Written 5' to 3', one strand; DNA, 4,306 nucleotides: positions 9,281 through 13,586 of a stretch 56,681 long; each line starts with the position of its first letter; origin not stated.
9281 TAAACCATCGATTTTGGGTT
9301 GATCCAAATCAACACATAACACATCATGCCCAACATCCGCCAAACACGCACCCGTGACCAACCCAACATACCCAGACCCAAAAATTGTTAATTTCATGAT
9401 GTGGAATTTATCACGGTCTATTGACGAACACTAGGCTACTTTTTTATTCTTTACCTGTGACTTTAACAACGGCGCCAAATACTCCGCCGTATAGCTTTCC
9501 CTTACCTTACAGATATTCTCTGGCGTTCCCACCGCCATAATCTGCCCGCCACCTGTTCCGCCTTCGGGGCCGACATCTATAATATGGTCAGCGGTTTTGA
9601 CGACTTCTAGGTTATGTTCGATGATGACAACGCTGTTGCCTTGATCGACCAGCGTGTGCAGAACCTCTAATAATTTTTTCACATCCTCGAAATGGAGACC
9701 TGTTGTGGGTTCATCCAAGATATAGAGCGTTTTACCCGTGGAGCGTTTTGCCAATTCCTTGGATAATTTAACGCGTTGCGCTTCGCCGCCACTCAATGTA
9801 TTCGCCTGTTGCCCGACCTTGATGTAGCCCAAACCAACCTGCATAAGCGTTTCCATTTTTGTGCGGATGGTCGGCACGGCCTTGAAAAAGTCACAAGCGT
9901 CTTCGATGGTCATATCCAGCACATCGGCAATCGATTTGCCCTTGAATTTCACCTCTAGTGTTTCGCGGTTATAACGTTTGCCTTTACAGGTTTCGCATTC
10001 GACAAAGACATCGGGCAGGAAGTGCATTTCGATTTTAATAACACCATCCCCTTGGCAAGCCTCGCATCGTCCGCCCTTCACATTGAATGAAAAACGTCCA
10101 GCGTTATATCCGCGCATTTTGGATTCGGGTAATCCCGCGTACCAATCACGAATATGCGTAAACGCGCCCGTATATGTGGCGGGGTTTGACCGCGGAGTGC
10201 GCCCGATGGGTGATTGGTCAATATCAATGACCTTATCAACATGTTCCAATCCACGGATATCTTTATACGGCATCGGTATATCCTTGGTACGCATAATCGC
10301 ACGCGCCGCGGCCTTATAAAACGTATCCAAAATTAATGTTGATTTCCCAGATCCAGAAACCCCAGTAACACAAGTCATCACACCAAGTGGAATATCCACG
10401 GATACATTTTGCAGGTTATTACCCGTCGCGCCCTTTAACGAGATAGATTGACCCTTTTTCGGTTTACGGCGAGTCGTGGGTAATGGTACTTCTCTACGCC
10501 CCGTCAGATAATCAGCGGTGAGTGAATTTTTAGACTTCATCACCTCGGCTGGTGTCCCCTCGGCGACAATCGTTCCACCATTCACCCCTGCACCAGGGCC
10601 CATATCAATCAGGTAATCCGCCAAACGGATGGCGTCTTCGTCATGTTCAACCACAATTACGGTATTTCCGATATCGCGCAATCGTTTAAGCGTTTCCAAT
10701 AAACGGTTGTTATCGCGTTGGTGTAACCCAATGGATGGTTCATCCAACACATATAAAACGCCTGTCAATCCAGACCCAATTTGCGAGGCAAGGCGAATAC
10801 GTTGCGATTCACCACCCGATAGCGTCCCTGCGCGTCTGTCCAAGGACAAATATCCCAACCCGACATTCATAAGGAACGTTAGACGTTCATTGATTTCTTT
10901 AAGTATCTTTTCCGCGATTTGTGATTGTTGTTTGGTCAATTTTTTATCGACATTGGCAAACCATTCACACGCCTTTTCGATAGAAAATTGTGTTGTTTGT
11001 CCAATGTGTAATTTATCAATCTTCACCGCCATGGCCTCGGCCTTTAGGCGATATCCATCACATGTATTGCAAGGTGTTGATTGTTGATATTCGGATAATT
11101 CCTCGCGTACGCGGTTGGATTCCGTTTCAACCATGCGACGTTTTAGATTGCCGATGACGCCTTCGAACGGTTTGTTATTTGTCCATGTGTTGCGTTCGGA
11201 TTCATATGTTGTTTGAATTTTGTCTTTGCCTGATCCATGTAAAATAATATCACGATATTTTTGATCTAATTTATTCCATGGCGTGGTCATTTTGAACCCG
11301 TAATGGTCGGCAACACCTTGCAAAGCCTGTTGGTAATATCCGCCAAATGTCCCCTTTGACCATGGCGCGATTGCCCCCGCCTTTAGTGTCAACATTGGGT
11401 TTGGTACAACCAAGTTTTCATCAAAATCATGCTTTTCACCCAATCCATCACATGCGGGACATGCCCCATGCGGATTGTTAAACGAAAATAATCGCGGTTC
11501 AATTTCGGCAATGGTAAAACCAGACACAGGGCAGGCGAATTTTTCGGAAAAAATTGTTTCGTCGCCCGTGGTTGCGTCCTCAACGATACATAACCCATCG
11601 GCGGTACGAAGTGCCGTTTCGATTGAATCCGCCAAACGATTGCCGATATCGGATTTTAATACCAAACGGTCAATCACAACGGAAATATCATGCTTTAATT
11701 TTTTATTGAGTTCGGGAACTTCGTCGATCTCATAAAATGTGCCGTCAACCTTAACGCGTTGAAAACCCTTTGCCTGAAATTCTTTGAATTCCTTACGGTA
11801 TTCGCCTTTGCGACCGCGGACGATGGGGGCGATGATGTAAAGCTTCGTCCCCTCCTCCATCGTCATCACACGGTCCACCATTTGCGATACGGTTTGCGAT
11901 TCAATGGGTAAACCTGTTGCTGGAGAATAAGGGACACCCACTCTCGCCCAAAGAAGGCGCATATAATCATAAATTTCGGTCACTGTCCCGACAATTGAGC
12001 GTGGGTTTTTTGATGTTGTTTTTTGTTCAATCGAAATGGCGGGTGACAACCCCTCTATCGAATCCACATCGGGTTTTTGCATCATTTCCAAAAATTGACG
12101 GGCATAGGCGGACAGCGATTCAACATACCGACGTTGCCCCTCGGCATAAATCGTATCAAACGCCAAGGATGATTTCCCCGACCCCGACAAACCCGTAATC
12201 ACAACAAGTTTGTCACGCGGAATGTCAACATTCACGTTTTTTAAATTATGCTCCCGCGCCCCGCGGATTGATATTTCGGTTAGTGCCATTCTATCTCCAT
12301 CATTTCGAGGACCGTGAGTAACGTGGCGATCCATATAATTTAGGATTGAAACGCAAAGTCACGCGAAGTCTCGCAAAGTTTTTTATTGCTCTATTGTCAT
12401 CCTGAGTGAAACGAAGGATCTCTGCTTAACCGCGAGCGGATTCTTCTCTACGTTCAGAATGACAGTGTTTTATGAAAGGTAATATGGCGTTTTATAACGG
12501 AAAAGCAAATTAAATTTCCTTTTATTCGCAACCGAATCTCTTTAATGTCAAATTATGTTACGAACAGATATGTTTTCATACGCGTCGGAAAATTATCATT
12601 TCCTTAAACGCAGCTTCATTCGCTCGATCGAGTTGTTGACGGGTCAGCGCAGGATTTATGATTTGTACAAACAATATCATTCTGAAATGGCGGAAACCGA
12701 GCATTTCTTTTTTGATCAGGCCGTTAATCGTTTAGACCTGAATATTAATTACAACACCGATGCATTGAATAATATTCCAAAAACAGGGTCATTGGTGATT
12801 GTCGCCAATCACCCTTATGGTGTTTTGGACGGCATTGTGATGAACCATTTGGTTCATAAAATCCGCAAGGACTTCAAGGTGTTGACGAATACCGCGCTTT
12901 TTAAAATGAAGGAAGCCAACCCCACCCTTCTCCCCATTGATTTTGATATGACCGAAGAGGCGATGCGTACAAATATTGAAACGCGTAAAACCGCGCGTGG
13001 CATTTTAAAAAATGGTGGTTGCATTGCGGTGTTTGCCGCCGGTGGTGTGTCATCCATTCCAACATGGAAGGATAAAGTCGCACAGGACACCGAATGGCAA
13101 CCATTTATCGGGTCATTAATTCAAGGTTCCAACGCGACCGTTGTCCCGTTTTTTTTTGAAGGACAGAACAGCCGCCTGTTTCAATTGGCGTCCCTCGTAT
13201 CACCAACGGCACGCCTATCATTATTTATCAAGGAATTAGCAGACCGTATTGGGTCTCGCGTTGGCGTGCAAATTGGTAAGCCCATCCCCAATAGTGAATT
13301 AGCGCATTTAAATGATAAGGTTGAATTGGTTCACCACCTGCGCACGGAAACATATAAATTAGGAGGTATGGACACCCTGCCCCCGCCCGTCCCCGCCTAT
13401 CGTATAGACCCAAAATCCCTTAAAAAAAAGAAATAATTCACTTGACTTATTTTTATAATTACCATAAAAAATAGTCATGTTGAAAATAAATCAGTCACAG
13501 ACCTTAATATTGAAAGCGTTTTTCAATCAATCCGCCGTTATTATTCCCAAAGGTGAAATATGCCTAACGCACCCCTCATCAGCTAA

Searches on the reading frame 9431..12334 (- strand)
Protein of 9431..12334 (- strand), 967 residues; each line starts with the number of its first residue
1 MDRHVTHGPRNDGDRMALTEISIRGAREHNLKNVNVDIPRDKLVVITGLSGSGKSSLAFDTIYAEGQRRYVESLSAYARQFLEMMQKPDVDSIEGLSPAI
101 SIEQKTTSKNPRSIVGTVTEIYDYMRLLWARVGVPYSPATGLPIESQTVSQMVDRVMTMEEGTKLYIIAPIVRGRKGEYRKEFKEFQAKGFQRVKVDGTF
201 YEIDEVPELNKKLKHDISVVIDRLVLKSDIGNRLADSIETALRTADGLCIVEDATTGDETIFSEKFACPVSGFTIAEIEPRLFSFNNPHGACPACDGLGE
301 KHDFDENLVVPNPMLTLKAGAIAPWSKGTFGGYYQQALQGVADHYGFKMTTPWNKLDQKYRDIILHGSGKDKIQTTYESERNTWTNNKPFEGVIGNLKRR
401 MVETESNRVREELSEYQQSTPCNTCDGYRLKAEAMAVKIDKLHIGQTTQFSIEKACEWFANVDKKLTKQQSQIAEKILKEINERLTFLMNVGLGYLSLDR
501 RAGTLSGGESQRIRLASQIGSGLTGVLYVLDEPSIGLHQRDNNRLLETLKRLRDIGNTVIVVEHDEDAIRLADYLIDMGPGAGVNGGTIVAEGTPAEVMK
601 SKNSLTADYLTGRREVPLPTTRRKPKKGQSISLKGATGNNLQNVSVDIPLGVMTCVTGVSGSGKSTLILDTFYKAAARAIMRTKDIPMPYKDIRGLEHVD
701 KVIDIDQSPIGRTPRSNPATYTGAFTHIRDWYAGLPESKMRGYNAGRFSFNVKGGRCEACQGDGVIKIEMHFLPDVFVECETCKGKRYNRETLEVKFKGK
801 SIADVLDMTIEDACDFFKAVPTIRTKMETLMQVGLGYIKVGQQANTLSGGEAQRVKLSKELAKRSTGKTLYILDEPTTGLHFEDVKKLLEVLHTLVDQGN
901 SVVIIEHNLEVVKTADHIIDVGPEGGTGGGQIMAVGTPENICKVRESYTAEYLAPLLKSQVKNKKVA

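Call 32: find_encoding_contigs(protein=window:9431-12334:-, flank=10000, max_places=1)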
Protein window:9431-12334:- (967 aa): no gene with exactly this product is on record in the collection.

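Call 35: search_protein_families(library=pfam, proteins=[window:9431-12334:-], max_evalue=0.00001)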
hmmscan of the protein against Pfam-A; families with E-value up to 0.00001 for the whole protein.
window:9431-12334:- (967 aa): 6 families
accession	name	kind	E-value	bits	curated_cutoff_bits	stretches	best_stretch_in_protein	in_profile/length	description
PF17760.6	UvrA_inter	-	8.9e-41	138.6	23.3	1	147-253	1-107/109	UvrA interaction domain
PF17755.6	UvrA_DNA-bind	-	8.6e-40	135.9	23.2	1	305-414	1-109/110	UvrA DNA-binding domain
PF00005.33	ABC_tran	-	9.7e-22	78.5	25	0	823-878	85-137/137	ABC transporter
PF02463.25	SMC_N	-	1.8e-12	47.6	40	0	843-922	133-212/220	RecF/RecN/SMC N terminal domain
PF13555.12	AAA_29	-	3e-08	33.7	27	0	645-668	16-39/61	P-loop containing region of AAA domain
PF13191.12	AAA_16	-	4e-07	31.1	32.6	0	40-83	23-71/167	AAA ATPase domain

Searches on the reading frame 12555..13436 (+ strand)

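Call 35: search_protein_families(library=pfam, proteins=[window:12555-13436:+], max_evalue=0.00001)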
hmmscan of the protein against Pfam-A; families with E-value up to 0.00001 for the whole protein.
window:12555-13436:+ (293 aa): 1 family
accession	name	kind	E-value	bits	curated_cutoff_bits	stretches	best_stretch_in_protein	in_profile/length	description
PF19576.4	Acyltransf_2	-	2.9e-14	53.1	27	1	61-270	53-260/266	Acyltransferase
